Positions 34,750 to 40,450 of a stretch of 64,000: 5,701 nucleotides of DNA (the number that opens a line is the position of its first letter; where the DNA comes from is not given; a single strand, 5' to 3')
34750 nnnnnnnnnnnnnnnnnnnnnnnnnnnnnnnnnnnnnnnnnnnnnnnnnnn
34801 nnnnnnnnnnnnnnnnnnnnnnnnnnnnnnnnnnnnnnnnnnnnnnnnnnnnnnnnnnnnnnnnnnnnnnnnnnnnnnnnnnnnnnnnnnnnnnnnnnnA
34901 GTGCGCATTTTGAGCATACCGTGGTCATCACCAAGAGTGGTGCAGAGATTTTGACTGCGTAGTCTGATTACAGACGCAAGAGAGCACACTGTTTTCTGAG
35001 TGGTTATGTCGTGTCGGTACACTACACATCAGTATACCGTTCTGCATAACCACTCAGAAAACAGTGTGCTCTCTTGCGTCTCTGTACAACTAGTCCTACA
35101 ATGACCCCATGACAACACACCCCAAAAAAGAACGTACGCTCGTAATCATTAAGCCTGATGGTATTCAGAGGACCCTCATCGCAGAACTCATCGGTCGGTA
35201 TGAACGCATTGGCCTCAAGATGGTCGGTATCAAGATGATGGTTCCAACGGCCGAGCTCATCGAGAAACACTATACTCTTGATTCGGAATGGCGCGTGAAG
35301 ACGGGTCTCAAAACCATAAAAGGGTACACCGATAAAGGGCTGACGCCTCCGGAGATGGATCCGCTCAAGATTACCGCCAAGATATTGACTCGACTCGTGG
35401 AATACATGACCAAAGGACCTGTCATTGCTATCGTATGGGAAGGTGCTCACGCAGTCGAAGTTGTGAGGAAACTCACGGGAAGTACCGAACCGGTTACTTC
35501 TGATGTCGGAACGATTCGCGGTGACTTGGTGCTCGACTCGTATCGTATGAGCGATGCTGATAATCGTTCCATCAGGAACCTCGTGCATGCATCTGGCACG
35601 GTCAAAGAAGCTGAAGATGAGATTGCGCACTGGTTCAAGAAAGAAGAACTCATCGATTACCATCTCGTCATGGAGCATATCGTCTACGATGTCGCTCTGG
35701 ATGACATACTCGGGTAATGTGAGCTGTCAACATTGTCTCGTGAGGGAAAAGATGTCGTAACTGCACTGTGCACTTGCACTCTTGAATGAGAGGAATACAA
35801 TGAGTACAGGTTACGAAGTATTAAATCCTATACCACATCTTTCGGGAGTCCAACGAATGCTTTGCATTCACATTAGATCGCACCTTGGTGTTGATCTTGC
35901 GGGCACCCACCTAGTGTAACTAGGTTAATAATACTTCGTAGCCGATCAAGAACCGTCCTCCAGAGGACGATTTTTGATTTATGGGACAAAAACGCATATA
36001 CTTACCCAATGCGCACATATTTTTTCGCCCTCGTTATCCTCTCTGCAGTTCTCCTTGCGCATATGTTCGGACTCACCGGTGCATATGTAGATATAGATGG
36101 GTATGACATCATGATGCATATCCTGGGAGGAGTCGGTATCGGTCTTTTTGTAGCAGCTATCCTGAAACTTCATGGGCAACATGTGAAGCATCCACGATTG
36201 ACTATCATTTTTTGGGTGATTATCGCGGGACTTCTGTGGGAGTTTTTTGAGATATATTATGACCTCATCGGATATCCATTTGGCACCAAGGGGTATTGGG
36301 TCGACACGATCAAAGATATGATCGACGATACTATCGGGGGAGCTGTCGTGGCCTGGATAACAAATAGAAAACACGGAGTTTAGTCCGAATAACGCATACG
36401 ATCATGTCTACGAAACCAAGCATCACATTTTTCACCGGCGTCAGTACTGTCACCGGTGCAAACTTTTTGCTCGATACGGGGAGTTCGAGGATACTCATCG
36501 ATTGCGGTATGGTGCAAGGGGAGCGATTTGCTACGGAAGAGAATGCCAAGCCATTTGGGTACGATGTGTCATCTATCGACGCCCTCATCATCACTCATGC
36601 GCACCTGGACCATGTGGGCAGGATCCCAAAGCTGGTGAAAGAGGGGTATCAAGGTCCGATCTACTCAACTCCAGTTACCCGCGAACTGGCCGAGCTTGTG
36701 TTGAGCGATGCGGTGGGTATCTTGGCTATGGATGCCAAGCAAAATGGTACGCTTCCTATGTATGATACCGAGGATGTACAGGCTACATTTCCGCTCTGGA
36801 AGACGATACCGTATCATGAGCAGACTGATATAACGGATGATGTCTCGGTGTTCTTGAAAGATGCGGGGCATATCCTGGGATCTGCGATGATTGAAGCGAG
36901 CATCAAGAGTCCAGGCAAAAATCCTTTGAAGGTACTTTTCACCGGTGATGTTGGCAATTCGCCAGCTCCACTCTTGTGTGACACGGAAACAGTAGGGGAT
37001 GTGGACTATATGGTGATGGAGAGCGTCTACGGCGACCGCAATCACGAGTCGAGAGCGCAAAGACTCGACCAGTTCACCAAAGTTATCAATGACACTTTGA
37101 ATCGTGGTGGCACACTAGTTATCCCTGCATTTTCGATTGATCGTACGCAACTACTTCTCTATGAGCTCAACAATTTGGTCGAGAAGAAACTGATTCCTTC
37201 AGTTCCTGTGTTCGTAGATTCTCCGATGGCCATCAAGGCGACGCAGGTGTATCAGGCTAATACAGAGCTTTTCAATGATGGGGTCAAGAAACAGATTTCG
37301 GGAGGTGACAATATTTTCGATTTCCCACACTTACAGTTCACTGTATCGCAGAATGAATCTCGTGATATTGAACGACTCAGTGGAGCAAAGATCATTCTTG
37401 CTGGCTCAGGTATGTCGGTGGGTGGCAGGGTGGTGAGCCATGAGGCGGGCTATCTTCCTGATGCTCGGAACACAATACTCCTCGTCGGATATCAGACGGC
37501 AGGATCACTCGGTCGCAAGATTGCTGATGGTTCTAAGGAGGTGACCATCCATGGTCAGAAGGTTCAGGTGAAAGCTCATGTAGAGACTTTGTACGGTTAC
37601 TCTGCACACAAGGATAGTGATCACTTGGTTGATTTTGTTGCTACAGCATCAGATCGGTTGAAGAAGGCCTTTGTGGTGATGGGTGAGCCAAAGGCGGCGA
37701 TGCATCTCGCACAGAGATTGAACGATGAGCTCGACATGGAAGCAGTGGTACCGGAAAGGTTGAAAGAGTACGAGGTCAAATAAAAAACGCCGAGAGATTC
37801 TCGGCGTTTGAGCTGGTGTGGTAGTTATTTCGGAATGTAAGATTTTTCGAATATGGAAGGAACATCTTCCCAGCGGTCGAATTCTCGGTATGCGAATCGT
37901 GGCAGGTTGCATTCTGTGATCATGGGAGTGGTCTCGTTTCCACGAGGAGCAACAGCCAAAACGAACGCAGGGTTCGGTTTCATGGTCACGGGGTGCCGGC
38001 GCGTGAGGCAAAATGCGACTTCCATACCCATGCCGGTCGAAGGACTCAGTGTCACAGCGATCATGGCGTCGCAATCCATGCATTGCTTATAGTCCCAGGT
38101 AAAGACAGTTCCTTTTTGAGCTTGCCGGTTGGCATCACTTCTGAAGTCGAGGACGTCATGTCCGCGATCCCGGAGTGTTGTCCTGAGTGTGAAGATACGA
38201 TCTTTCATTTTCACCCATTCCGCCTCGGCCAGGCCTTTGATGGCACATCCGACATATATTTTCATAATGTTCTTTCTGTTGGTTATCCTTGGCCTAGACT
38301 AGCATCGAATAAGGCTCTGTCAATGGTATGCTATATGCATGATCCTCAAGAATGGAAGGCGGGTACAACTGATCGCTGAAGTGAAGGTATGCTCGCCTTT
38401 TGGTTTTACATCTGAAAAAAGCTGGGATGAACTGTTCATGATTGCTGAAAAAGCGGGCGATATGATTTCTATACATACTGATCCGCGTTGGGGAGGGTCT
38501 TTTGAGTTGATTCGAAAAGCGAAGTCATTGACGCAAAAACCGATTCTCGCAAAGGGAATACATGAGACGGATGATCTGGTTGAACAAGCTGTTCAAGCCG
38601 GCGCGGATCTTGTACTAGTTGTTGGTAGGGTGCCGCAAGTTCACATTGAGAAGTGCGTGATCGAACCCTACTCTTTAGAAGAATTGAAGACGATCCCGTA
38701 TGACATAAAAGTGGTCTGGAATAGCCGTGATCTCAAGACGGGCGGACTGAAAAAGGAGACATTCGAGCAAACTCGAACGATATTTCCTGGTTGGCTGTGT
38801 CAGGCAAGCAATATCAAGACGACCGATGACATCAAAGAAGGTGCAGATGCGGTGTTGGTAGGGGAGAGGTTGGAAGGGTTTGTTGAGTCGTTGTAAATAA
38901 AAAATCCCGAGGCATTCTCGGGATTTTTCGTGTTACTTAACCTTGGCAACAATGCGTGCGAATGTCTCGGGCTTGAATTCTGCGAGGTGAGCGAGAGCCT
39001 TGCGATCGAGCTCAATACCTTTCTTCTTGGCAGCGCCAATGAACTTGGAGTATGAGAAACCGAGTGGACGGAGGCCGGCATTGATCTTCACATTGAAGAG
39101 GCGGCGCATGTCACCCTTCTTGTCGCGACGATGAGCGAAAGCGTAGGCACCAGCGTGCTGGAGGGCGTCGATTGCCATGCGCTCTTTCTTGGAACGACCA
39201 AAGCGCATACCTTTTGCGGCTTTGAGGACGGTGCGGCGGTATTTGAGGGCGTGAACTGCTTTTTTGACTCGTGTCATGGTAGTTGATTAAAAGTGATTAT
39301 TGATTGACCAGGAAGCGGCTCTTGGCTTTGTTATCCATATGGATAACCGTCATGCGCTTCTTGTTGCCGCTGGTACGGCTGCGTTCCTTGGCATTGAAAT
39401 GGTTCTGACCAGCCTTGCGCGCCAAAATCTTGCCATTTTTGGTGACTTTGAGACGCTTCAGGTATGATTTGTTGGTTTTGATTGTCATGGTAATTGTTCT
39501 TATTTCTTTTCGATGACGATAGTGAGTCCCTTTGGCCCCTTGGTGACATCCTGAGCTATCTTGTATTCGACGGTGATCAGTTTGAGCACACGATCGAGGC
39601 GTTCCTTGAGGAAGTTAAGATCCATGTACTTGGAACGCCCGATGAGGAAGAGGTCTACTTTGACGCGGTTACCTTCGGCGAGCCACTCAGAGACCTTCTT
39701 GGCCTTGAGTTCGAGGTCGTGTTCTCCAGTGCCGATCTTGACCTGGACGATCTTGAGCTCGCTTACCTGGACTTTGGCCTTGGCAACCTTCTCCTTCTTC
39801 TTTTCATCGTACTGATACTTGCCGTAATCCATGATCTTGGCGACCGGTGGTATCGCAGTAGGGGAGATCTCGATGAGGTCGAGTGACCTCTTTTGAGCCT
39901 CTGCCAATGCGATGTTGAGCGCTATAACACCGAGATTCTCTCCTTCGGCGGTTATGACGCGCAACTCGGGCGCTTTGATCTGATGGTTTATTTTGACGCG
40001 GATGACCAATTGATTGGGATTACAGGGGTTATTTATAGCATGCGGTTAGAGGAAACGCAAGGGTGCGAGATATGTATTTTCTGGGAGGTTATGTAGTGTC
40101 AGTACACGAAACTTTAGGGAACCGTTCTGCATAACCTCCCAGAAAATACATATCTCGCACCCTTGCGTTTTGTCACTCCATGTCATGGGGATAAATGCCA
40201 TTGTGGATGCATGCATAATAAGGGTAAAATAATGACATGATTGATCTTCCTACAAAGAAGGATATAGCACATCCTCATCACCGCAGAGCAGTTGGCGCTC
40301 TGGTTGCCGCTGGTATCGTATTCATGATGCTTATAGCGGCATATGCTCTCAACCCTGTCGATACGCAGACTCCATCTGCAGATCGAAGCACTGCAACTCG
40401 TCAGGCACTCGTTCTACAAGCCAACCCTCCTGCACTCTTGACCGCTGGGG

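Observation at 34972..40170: Two-copy family of long, perfectly palindromic hairpin elements with a semi-conserved 36-nt loop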

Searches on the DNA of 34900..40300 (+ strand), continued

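Call 71: search_with_rna_model(model_id=R1, sources=[L040, L041, L042], max_evalue=10)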
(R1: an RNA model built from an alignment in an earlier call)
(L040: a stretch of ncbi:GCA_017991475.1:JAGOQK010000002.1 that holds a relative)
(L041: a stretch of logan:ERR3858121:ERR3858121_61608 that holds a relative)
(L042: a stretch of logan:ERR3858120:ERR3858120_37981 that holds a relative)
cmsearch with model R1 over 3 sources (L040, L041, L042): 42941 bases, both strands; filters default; matches with E-value up to 10: 4.
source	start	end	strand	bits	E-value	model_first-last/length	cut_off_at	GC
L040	9799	9915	+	104.9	9.8e-24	1-118/118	no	0.48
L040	17734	17849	-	95.4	2.2e-21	1-118/118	no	0.51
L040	17734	17849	+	73.4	5.3e-16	1-118/118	no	0.51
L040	9799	9916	-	73.1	6.6e-16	1-118/118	no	0.47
